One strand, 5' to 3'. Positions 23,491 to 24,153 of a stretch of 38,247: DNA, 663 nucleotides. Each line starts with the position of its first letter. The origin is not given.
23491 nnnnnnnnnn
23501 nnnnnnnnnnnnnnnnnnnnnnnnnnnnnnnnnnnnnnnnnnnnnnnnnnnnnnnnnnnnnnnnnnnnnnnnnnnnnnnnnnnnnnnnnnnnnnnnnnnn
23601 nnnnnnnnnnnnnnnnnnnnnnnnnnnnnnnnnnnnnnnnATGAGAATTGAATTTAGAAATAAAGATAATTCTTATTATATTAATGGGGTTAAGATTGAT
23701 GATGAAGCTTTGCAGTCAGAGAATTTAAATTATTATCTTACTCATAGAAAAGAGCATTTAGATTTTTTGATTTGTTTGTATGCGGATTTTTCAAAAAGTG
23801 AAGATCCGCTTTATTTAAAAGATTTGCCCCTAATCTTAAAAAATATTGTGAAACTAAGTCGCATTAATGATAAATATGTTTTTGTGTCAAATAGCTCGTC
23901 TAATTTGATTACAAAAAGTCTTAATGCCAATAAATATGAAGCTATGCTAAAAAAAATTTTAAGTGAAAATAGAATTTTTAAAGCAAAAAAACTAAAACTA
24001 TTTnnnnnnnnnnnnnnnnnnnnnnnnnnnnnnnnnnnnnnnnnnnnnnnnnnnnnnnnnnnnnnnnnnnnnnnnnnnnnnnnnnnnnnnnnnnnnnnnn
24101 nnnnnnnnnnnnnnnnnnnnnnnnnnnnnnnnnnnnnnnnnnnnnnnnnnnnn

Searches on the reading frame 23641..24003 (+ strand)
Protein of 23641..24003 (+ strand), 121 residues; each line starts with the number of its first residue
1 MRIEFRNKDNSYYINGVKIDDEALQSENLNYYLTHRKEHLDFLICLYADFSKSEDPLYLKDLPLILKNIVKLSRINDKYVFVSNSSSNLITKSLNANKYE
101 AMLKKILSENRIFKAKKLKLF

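Call 61: search_protein_families(library=pfam, proteins=[window:23641-24003:+], max_evalue=0.1)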
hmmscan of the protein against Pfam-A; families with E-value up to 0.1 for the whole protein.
window:23641-24003:+ (121 aa): 1 family
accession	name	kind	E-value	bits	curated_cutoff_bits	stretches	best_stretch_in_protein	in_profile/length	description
PF13419.12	HAD_2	-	0.088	13.4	23.8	0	32-116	51-135/178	Haloacid dehalogenase-like hydrolase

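Call 66: search_protein_families(library=phrogs, proteins=[window:23641-24003:+], max_evalue=0.01)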
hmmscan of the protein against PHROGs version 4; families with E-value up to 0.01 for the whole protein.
window:23641-24003:+ (121 aa): 0 families
